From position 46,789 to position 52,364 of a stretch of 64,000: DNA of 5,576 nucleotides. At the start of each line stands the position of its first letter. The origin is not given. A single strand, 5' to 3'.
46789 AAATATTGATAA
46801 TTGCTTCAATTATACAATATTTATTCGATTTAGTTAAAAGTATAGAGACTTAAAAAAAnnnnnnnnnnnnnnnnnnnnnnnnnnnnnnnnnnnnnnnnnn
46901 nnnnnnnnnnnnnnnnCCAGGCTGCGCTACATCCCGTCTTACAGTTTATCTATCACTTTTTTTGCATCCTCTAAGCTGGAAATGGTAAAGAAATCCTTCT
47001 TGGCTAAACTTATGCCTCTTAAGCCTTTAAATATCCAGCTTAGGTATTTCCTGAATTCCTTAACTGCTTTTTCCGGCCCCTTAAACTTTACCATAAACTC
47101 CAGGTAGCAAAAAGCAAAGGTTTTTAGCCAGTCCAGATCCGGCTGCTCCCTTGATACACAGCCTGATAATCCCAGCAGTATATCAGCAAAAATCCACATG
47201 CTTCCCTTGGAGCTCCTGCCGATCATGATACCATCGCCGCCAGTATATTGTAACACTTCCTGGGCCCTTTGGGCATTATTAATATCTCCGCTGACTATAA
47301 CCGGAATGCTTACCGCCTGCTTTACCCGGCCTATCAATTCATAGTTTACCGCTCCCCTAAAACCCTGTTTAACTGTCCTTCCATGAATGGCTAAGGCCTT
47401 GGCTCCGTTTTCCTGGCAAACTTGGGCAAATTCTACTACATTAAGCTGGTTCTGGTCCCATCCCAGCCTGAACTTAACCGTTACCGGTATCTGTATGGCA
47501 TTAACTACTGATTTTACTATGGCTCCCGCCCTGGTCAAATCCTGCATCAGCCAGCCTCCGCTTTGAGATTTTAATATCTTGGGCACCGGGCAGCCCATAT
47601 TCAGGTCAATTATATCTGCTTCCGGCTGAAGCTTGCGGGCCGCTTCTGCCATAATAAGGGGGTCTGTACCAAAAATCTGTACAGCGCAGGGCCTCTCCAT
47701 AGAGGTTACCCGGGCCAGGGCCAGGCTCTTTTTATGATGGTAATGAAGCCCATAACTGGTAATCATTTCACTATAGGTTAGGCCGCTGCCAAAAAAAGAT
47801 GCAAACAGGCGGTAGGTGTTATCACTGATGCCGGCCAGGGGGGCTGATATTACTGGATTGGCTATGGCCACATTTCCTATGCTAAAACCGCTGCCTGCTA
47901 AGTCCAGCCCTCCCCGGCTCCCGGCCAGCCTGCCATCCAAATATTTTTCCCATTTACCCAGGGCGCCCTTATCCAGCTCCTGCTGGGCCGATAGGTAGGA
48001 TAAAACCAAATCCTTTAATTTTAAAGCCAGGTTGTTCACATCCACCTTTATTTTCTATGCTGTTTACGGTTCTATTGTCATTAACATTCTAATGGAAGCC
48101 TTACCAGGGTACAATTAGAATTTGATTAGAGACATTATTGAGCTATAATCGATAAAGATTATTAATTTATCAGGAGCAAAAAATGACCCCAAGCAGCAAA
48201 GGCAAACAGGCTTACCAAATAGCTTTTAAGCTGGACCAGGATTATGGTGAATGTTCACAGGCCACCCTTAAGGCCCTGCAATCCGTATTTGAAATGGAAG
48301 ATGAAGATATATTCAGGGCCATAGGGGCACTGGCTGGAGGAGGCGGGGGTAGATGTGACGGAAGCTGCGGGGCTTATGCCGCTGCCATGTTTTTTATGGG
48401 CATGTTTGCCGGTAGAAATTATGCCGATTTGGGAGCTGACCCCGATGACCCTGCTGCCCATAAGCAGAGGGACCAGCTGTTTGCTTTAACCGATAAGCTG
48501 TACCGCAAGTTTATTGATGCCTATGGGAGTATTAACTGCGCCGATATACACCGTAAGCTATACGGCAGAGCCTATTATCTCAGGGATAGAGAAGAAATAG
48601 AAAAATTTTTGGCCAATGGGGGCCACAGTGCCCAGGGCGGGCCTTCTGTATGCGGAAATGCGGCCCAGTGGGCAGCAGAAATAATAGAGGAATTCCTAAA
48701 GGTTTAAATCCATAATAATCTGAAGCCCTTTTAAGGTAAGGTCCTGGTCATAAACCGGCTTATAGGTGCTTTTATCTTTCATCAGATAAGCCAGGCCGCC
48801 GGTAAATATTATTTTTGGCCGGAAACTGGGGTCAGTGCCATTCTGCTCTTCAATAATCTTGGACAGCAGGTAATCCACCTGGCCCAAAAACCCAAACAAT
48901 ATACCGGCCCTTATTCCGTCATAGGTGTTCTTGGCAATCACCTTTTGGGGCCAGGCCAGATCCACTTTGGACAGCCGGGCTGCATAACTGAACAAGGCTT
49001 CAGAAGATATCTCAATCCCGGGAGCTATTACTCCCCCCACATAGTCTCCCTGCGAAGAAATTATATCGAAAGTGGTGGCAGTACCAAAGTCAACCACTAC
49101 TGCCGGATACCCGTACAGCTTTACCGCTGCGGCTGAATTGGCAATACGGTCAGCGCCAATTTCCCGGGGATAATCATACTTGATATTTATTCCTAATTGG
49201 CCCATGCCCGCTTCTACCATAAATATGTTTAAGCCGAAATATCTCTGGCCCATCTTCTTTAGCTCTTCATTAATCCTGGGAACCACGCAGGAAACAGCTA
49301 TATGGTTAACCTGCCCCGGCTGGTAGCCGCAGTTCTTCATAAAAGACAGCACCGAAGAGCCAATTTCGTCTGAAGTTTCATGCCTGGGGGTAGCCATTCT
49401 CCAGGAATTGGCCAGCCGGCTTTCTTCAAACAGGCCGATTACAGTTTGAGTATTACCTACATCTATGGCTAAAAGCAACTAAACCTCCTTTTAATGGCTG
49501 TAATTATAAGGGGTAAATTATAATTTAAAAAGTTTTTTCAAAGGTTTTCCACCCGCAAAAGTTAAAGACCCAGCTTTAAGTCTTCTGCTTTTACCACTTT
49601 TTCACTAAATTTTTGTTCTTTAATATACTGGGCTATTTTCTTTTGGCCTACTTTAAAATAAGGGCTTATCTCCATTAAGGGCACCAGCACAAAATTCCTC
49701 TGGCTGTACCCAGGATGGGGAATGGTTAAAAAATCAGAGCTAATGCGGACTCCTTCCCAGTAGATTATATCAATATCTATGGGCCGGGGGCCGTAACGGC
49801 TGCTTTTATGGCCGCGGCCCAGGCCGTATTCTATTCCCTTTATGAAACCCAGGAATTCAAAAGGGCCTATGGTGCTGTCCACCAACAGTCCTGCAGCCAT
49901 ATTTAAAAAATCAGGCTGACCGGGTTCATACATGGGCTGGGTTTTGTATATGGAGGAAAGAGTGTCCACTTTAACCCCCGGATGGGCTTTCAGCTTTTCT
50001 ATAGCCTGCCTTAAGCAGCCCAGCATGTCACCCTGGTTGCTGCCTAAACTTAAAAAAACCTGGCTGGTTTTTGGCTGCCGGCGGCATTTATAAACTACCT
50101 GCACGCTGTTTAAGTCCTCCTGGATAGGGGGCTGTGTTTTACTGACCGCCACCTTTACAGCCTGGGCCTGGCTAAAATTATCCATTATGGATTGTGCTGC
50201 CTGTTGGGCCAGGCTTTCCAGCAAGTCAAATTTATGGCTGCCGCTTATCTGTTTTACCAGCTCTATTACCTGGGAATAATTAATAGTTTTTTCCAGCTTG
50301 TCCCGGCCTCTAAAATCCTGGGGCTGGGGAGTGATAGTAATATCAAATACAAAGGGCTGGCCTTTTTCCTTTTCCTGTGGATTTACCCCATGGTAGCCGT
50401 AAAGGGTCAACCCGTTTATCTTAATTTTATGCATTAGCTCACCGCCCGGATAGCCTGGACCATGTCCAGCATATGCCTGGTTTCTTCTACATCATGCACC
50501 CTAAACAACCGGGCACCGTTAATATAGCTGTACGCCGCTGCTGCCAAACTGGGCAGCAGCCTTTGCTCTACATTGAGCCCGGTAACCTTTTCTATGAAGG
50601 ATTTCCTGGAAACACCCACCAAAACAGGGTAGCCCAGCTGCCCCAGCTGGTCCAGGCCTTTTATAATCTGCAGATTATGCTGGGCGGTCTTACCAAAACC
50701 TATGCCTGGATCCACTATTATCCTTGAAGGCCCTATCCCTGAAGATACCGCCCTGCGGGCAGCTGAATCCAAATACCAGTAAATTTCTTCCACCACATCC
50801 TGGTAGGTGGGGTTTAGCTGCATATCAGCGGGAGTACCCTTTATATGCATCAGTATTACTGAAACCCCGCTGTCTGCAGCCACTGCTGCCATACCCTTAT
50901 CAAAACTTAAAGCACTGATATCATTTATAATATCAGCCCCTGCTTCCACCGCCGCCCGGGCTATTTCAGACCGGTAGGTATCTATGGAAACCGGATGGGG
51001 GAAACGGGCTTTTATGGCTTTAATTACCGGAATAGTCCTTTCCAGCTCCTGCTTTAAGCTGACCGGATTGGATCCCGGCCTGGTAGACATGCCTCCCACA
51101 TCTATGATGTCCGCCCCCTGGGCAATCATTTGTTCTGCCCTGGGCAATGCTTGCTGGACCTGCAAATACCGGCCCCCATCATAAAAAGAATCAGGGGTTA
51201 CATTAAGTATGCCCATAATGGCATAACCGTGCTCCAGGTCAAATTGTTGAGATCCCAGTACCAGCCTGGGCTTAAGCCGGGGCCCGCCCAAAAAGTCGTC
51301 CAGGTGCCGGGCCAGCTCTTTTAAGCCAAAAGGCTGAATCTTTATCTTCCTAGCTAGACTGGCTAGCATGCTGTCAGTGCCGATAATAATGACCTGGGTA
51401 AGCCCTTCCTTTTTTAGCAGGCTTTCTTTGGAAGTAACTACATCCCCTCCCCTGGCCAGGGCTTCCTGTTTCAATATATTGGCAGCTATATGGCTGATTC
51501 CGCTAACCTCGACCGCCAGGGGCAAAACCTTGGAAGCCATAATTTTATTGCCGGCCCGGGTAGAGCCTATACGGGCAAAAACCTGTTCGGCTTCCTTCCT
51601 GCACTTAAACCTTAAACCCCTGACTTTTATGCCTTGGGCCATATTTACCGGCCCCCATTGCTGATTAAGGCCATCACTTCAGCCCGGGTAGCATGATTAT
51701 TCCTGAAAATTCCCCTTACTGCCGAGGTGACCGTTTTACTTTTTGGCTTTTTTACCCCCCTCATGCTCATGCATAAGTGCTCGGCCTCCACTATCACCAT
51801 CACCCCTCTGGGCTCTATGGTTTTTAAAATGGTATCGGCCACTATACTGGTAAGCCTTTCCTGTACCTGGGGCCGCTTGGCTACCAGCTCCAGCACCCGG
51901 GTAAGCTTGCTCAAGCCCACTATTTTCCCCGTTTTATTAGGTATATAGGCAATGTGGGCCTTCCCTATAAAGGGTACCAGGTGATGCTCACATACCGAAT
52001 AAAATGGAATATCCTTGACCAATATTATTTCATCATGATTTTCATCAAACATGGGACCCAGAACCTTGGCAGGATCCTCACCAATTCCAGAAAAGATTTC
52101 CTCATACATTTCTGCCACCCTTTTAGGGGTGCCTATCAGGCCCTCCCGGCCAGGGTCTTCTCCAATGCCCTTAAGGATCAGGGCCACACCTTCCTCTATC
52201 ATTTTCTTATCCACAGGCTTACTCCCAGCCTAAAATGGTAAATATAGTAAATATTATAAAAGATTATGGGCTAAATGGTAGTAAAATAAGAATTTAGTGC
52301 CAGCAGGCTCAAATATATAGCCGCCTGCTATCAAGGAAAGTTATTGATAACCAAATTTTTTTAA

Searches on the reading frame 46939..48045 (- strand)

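Call 29: search_protein_families(library=pfam, proteins=[window:46939-48045:-], max_evalue=0.001)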
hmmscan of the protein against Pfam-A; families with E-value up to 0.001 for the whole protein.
window:46939-48045:- (368 aa): 3 families
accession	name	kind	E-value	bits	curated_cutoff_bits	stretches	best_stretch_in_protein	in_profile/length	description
PF01207.24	Dus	-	4.9e-73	246.4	20.4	1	68-364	3-301/311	Dihydrouridine synthase (Dus)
PF00977.27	His_biosynth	-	8.3e-06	25.8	23.6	1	194-277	138-220/228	Histidine biosynthesis protein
PF01180.27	DHO_dh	-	0.00038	20.2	27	0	132-210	109-180/291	Dihydroorotate dehydrogenase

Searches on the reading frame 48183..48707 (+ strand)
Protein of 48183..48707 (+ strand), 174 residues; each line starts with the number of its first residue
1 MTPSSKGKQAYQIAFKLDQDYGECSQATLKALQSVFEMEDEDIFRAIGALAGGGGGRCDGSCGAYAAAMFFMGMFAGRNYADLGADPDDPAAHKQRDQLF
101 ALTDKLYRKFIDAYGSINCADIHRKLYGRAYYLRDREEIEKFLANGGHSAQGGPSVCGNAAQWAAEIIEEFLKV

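Call 66: search_protein_families(library=pfam, proteins=[window:48183-48707:+], max_evalue=0.01)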
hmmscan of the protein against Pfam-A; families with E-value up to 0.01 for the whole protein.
window:48183-48707:+ (174 aa): 1 family
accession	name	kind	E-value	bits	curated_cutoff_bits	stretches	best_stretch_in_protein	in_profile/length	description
PF09719.15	C_GCAxxG_C_C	-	1.3e-19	70.9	27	1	23-170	2-117/118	Putative redox-active protein (C_GCAxxG_C_C)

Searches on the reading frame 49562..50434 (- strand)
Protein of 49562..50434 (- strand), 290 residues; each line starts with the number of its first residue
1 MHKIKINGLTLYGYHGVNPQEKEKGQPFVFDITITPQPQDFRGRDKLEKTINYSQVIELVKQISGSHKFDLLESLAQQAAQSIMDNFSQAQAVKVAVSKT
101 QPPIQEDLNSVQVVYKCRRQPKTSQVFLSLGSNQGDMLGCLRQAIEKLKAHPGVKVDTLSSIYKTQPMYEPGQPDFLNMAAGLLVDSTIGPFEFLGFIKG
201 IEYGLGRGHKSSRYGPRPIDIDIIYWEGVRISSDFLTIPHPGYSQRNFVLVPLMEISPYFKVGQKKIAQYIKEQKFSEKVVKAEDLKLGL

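Call 29: search_protein_families(library=pfam, proteins=[window:49562-50434:-], max_evalue=0.001)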
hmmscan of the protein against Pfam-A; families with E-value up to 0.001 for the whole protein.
window:49562-50434:- (290 aa): 2 families
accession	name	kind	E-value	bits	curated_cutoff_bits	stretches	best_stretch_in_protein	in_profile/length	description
PF01288.25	HPPK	-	2.9e-31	108.7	25.7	1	127-258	1-116/116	7,8-dihydro-6-hydroxymethylpterin-pyrophosphokinase (HPPK)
PF02152.23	FolB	-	4.1e-30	105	31.8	1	4-114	1-111/113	Dihydroneopterin aldolase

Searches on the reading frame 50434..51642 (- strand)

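Call 29: search_protein_families(library=pfam, proteins=[window:50434-51642:-], max_evalue=0.001)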
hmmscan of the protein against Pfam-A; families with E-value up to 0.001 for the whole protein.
window:50434-51642:- (402 aa): 1 family
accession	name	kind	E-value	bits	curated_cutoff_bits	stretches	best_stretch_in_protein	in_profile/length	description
PF00809.28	Pterin_bind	-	4.1e-86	289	25.5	1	143-383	1-244/244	Pterin binding enzyme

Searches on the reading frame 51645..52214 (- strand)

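Call 29: search_protein_families(library=pfam, proteins=[window:51645-52214:-], max_evalue=0.001)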
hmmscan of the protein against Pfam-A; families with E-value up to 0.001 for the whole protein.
window:51645-52214:- (189 aa): 1 family
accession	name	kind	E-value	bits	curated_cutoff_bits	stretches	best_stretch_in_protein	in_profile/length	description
PF01227.27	GTP_cyclohydroI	-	1.7e-75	252.9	27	1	6-184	1-178/179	GTP cyclohydrolase I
